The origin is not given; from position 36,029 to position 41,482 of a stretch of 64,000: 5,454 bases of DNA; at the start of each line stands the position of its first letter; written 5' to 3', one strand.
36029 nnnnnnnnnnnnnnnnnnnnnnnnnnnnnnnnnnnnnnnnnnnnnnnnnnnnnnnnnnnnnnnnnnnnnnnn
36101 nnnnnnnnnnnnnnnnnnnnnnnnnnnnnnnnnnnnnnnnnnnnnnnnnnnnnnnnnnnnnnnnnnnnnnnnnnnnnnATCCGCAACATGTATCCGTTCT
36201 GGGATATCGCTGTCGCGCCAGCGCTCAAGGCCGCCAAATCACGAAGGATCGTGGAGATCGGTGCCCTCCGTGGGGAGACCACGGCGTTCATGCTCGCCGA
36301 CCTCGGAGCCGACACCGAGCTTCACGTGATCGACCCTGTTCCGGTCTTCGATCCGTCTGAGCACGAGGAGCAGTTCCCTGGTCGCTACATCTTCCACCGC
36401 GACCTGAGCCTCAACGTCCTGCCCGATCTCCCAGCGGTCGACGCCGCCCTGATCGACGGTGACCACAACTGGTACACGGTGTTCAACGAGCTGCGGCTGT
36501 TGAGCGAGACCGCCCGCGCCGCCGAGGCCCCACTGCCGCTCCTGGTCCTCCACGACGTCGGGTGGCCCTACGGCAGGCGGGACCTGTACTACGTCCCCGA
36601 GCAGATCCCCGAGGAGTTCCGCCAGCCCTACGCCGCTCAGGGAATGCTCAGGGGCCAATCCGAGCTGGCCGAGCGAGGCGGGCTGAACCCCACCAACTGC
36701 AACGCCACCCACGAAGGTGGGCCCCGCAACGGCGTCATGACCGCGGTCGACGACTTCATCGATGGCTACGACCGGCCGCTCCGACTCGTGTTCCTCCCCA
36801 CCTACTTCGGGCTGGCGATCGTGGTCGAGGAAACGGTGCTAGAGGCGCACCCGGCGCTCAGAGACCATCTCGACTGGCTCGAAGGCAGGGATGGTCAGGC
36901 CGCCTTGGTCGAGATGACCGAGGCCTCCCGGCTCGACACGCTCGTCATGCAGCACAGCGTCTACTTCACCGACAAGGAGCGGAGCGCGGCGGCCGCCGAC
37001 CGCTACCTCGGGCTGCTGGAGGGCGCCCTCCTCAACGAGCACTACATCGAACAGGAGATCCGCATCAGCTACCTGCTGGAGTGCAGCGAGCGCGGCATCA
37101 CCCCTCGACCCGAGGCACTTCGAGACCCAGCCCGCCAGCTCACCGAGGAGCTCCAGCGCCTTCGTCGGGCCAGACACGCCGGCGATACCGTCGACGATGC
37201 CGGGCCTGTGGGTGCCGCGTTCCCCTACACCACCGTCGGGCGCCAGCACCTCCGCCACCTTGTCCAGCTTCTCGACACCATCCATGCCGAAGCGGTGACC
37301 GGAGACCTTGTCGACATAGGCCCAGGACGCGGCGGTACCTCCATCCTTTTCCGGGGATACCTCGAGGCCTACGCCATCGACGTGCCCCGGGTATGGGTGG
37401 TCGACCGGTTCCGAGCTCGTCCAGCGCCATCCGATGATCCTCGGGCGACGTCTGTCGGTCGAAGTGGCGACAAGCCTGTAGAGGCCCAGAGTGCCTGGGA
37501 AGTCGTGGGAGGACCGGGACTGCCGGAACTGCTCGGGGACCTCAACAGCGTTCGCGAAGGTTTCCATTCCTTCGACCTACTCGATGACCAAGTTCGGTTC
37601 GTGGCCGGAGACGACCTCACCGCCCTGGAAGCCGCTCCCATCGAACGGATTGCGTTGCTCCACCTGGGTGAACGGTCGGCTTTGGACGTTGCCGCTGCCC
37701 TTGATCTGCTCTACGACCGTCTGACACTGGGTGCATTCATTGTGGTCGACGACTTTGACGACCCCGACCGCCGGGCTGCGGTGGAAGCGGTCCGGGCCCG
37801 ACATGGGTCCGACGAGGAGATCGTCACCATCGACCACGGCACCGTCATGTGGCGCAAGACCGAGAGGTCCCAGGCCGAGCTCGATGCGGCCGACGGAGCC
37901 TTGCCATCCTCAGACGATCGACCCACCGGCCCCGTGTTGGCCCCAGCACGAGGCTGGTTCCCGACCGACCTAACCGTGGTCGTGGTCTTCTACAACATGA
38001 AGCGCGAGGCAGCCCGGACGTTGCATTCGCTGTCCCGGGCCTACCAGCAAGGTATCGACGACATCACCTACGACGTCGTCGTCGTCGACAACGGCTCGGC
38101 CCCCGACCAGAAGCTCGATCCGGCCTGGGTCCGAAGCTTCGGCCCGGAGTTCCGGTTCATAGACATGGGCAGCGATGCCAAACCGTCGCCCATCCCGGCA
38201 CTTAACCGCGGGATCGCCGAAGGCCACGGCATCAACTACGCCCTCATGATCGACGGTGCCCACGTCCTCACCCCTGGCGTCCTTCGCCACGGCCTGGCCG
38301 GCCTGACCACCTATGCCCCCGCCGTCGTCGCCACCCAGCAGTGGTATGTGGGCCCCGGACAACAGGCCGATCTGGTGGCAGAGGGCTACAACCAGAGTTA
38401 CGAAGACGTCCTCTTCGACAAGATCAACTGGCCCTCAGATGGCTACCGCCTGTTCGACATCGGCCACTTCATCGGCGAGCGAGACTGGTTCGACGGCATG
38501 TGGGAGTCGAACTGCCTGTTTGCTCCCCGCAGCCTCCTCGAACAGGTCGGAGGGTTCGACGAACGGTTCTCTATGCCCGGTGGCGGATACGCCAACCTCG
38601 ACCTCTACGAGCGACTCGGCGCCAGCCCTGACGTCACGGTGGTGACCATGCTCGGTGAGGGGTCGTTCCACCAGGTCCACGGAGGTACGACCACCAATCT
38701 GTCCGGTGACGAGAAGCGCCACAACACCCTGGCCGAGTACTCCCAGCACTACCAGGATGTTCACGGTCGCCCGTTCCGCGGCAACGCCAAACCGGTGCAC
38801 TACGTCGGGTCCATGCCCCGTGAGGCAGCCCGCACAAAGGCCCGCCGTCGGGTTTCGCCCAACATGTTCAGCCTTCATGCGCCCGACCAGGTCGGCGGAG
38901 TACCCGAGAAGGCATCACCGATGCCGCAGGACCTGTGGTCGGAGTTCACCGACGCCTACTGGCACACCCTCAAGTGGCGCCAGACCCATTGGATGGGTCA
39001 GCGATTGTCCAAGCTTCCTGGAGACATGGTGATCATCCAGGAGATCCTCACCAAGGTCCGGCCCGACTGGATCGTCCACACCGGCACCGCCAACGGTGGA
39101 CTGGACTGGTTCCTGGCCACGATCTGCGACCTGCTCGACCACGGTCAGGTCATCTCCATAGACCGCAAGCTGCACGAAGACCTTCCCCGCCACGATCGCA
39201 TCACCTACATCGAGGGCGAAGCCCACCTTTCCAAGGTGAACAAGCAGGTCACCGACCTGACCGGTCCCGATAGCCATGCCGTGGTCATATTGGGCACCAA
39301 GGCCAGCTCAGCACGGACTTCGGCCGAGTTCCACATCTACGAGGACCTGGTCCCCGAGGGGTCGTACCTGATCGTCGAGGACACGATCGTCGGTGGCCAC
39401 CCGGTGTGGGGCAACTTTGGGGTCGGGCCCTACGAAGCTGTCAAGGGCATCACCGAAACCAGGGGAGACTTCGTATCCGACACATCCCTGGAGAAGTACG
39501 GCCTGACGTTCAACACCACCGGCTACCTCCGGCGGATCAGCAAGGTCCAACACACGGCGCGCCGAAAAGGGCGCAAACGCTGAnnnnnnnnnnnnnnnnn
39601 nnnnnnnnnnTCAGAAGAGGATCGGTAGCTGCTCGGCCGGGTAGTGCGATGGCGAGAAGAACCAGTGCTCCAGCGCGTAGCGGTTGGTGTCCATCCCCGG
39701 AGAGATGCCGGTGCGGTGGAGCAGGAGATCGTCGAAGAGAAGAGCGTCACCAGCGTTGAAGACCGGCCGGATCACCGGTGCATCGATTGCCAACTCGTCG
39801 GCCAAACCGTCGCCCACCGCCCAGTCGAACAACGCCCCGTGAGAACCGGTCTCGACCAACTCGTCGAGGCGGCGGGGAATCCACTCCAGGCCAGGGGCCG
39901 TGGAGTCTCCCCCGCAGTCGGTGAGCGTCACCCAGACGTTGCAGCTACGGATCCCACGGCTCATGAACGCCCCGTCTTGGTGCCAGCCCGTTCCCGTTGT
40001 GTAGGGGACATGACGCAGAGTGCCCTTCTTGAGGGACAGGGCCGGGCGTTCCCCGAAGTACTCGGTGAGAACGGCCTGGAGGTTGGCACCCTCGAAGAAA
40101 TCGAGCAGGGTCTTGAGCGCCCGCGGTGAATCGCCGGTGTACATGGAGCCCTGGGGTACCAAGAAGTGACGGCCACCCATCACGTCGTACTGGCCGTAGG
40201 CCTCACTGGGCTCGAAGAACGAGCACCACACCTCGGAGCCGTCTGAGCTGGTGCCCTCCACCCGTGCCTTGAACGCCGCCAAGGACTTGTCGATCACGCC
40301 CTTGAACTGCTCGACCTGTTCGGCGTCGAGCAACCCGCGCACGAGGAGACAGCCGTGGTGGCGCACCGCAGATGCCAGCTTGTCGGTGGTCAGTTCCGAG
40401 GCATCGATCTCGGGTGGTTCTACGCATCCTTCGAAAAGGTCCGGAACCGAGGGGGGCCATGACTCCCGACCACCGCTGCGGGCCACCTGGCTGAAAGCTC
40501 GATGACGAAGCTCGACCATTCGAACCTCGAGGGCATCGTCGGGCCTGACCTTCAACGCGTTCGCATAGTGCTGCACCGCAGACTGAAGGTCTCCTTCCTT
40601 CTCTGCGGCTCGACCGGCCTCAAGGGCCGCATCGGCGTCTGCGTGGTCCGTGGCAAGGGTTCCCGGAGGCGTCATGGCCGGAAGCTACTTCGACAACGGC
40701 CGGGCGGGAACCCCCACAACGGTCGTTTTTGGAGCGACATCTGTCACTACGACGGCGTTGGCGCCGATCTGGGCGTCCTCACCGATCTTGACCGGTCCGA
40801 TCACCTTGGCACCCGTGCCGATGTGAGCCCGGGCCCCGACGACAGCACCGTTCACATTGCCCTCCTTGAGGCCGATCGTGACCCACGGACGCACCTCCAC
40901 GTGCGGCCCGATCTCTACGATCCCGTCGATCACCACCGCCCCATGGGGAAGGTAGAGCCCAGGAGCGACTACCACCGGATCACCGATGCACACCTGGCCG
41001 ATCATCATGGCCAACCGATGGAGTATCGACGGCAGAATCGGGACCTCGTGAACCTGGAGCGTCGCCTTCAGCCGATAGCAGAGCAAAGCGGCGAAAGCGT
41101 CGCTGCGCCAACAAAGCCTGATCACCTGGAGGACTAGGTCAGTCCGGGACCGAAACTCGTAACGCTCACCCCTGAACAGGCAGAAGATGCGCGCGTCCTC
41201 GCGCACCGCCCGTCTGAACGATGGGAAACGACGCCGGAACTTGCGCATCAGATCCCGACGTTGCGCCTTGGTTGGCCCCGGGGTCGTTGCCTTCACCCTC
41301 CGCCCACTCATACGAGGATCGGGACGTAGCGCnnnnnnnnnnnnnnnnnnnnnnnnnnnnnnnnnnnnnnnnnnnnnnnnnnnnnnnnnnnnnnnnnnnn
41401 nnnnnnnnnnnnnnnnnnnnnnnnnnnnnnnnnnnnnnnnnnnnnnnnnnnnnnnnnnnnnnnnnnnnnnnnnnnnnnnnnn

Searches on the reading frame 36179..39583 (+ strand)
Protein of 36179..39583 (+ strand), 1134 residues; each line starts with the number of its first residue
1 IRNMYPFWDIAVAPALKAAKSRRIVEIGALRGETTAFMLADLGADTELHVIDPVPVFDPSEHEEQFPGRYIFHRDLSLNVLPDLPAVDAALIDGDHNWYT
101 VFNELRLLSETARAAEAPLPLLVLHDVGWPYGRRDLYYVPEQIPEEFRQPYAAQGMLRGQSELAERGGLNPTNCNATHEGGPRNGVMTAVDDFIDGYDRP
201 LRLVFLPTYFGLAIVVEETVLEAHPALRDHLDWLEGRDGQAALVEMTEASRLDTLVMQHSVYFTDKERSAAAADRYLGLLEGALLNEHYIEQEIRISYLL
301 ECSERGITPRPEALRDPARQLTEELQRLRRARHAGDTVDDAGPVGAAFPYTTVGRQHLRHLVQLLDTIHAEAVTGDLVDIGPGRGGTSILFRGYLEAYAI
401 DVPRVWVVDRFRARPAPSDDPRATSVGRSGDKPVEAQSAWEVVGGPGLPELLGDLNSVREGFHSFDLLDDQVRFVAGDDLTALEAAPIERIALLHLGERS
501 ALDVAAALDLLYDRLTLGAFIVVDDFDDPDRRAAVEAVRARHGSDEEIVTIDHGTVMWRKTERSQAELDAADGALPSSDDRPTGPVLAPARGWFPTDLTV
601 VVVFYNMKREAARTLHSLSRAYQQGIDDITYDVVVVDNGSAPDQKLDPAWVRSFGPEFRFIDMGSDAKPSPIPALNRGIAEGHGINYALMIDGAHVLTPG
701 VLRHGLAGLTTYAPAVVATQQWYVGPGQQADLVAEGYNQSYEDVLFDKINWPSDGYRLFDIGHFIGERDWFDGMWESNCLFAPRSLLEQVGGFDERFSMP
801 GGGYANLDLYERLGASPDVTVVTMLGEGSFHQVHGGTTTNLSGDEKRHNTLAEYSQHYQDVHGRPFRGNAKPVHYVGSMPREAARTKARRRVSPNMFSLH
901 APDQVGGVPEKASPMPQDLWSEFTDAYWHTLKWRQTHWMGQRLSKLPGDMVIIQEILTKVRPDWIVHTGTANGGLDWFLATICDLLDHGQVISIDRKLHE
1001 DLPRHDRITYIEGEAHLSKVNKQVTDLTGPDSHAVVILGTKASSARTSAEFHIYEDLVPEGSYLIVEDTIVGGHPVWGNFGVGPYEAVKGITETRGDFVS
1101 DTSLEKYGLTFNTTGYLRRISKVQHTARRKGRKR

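Call 32: search_protein_families(library=pfam, proteins=[window:36179-39583:+], max_evalue=0.0001)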
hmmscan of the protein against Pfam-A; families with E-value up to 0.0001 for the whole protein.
window:36179-39583:+ (1134 aa): 4 families
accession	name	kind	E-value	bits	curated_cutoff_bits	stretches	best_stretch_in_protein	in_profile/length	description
PF05711.17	TylF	-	4.4e-39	134.7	23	1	274-560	2-264/264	Macrocin-O-methyltransferase (TylF)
PF04989.18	RMNT_CmcI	-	3.1e-38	132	23.2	1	933-1120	4-206/206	Rhamnosyl O-methyltransferase/CmcI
PF13578.12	Methyltransf_24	-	5.8e-13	50.1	26.3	1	25-126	1-104/105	Methyltransferase domain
PF00535.33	Glycos_transf_2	-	5.8e-05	23.5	23.3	0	599-729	1-123/168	Glycosyl transferase family 2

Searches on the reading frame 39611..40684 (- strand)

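Call 32: search_protein_families(library=pfam, proteins=[window:39611-40684:-], max_evalue=0.0001)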
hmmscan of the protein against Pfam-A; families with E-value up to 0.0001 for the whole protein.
window:39611-40684:- (357 aa): 1 family
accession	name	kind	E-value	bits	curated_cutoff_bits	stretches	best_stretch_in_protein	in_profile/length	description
PF05721.19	PhyH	-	5.5e-08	33.8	22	1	108-326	2-203/213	Phytanoyl-CoA dioxygenase (PhyH)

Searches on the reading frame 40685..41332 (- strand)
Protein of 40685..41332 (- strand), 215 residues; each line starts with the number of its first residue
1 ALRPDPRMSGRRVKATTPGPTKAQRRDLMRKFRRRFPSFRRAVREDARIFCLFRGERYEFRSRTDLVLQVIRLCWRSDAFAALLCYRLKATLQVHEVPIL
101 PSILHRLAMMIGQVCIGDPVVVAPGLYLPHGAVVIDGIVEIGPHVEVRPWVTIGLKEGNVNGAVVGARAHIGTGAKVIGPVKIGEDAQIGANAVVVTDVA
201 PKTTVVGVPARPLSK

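Call 33: search_protein_families(library=pfam, proteins=[window:40685-41332:-], max_evalue=0.0001)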
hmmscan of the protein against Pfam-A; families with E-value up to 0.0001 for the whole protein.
window:40685-41332:- (215 aa): 1 family
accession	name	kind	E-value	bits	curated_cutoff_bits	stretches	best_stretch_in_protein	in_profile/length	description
PF00132.30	Hexapep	-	5.5e-10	39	27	1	162-195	1-34/36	Bacterial transferase hexapeptide (six repeats)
